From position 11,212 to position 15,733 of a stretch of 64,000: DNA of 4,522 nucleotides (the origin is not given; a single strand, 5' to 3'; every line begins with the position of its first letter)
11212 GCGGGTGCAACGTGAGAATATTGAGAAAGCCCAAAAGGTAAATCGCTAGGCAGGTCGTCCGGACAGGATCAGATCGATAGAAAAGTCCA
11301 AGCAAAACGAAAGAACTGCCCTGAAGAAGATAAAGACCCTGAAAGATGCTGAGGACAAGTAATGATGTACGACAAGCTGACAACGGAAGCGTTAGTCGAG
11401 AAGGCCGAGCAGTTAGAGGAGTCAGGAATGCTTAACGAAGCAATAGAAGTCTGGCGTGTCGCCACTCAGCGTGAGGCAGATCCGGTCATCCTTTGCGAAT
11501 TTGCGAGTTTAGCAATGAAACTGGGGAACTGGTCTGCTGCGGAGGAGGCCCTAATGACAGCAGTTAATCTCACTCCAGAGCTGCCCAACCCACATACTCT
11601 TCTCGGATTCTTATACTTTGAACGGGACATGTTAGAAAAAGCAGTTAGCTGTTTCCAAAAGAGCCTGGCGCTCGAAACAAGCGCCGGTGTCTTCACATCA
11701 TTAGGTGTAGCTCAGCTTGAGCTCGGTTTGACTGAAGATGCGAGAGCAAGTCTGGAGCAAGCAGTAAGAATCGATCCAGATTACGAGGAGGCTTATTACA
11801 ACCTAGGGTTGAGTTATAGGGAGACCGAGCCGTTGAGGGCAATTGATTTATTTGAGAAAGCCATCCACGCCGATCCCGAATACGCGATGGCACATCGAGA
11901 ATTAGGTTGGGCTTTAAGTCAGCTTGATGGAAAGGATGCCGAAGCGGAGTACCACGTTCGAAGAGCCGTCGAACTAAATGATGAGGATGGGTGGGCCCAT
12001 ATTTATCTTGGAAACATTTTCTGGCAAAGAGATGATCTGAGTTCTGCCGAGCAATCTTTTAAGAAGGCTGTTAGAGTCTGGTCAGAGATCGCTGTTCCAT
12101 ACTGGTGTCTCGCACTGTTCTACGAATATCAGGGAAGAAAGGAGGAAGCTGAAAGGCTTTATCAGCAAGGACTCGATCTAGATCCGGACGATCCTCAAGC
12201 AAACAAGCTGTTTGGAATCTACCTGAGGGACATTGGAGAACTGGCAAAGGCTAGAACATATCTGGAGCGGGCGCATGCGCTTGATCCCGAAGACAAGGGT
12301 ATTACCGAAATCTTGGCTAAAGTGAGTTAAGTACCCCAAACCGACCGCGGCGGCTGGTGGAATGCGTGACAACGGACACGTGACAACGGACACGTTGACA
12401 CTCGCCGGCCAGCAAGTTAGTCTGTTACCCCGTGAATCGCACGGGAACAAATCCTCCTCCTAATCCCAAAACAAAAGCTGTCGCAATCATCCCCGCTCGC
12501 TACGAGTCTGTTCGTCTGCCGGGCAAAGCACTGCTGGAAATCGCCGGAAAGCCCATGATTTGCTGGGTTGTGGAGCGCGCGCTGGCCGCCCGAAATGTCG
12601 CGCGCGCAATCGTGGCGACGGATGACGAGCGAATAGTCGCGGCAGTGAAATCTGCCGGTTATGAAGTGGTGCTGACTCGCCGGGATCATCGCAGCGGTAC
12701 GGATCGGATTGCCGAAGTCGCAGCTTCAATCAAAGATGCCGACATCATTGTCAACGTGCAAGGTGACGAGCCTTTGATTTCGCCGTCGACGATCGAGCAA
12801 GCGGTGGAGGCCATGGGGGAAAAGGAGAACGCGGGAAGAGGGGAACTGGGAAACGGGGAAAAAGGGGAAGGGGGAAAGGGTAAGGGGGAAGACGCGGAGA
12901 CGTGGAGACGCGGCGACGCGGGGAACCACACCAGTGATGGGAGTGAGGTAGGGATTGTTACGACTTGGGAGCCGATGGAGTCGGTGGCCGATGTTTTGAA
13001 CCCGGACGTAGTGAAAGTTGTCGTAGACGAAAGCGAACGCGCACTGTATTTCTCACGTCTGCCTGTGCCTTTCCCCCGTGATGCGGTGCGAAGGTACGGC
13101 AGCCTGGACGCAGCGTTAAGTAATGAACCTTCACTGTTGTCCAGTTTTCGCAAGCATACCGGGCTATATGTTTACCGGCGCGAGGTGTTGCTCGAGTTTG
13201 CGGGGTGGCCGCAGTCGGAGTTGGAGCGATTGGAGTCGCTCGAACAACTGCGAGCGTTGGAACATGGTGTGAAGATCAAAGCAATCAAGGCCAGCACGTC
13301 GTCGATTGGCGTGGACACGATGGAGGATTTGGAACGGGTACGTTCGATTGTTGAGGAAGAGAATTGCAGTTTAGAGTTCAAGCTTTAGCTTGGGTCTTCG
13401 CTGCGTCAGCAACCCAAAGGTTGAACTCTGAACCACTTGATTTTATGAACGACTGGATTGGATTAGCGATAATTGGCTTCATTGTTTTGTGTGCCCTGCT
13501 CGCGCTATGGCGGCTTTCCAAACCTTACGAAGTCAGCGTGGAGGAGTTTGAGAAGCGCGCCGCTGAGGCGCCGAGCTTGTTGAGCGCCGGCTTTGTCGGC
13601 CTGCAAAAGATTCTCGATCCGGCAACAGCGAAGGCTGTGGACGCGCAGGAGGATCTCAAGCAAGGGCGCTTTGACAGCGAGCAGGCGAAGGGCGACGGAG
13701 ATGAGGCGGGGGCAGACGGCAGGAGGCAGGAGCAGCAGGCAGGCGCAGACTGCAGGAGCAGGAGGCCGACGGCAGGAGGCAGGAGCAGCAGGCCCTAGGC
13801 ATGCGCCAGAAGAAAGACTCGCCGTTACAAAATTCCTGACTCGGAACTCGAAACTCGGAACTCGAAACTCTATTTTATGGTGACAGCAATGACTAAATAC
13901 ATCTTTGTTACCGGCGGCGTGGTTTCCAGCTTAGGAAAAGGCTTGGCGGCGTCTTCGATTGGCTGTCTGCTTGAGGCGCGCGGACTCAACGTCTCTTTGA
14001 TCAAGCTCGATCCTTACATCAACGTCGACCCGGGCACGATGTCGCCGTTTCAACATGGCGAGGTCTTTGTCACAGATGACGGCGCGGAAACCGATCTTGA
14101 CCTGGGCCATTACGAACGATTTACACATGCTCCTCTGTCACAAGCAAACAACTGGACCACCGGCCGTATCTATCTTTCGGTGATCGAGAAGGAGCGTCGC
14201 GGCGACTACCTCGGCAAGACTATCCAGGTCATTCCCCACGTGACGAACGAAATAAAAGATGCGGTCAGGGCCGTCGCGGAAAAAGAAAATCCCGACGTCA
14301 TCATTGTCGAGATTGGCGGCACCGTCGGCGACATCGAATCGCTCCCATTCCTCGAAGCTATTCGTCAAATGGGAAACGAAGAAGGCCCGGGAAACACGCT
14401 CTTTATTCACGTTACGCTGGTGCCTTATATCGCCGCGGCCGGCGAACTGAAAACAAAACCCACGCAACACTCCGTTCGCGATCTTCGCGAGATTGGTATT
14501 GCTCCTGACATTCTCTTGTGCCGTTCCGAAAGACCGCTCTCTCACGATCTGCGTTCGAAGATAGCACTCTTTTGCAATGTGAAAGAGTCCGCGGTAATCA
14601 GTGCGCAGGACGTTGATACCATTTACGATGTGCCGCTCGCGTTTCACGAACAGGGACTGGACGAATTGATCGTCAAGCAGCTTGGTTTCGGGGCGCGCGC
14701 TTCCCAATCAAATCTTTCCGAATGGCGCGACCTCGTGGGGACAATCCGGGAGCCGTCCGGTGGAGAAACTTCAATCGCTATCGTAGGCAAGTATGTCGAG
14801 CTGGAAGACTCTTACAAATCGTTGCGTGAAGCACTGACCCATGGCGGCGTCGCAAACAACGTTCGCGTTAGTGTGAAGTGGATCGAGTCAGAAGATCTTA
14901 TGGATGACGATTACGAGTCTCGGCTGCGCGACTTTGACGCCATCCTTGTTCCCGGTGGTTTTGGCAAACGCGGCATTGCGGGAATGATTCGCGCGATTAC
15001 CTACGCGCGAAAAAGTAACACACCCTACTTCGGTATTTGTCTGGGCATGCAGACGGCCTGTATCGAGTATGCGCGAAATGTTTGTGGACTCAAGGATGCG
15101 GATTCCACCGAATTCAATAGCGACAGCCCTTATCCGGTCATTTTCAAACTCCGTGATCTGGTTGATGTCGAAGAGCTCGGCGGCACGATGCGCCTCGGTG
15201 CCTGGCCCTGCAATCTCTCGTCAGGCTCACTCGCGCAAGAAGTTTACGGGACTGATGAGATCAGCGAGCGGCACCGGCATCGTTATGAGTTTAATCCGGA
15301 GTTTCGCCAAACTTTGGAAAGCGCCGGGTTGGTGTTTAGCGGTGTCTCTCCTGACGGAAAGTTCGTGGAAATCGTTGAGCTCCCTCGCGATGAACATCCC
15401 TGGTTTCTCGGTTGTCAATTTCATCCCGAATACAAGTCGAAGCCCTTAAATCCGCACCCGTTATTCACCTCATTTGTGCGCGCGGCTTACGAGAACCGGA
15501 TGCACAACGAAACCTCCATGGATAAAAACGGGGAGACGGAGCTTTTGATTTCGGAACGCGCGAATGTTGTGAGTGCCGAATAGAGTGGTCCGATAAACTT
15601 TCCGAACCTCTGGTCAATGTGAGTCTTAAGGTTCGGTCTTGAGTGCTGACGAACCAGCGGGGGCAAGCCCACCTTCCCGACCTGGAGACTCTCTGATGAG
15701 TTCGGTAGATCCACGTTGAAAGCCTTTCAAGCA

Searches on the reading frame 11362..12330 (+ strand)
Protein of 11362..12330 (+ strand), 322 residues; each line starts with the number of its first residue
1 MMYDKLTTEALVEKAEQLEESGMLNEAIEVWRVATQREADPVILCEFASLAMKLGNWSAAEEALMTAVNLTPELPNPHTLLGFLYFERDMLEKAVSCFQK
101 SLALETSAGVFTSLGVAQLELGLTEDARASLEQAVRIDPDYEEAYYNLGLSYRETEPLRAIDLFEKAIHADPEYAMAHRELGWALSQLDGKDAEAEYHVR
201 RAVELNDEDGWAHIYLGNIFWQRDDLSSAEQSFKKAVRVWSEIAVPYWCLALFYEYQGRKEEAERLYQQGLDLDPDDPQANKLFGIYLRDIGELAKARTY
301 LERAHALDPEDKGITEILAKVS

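Call 64: search_protein_families(library=pfam, proteins=[window:11362-12330:+], max_evalue=0.00001)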
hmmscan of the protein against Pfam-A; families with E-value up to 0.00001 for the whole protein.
window:11362-12330:+ (322 aa): 18 families
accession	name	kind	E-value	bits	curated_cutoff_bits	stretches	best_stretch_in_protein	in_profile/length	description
PF07719.23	TPR_2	-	3.8e-37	123.7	27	1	247-277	4-34/34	Tetratricopeptide repeat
PF00515.34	TPR_1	-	4.8e-32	108.9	27.8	0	250-277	7-34/34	Tetratricopeptide repeat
PF13414.12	TPR_11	-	9.6e-31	105.6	26.8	1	120-152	6-38/42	TPR repeat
PF13181.12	TPR_8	-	7.3e-26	88.5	25.7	0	111-141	4-34/34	Tetratricopeptide repeat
PF13428.12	TPR_14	-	1.1e-24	84.9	23.5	0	247-282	4-39/44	Tetratricopeptide repeat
PF13431.12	TPR_17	-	1.8e-23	81.2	24.4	0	131-154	2-25/34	Tetratricopeptide repeat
PF13424.12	TPR_12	-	3.5e-23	82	30.1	0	243-308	2-75/77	Tetratricopeptide repeat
PF13432.12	TPR_16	-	8.8e-22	77.6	32.7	1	254-311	7-64/65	Tetratricopeptide repeat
PF14559.12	TPR_19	-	4.1e-19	69.1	25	0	257-319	4-66/68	Tetratricopeptide repeat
PF13174.12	TPR_6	-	2.3e-13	50.3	26.3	0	143-173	1-32/33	Tetratricopeptide repeat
PF13176.12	TPR_7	-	3.4e-13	49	27.9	0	250-278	5-35/36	Tetratricopeptide repeat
PF23914.1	TPR_CcmH_CycH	-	5.1e-11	43.1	42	0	206-311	48-154/158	Cytochrome c-type biogenesis protein H TPR domain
PF13371.12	TPR_9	-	9.8e-11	42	35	0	258-317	9-68/73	Tetratricopeptide repeat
PF17874.7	TPR_MalT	-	8.1e-09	35.6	45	0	200-306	25-143/336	MalT-like TPR region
PF13374.12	TPR_10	-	1.3e-08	35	27.5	0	250-272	8-30/42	Tetratricopeptide repeat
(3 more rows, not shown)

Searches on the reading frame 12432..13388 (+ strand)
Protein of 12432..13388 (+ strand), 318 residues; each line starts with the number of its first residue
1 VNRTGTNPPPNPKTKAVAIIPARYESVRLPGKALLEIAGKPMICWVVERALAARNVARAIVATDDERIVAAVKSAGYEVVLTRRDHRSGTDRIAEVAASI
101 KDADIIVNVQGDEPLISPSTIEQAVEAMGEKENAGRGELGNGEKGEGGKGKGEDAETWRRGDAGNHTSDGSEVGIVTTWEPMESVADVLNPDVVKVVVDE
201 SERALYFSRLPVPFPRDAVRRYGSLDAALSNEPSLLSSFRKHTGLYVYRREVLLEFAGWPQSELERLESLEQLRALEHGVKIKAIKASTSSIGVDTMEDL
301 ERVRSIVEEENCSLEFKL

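Call 64: search_protein_families(library=pfam, proteins=[window:12432-13388:+], max_evalue=0.00001)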
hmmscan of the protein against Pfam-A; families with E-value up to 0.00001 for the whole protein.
window:12432-13388:+ (318 aa): 2 families
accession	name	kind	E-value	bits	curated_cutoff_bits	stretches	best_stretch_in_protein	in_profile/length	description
PF02348.25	CTP_transf_3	-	1.3e-51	175.9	22.6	1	17-282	1-217/217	Cytidylyltransferase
PF12804.13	NTP_transf_3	-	4.2e-12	47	27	1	32-132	16-115/160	MobA-like NTP transferase domain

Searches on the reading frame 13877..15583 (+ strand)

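Call 64: search_protein_families(library=pfam, proteins=[window:13877-15583:+], max_evalue=0.00001)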
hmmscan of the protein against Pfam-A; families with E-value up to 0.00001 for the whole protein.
window:13877-15583:+ (568 aa): 2 families
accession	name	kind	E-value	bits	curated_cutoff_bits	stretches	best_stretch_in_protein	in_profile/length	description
PF06418.20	CTP_synth_N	-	8.5e-131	435.6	26.1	1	7-270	1-264/265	CTP synthase N-terminus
PF00117.34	GATase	-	5.3e-39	134.3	22.8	1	310-535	3-189/190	Glutamine amidotransferase class-I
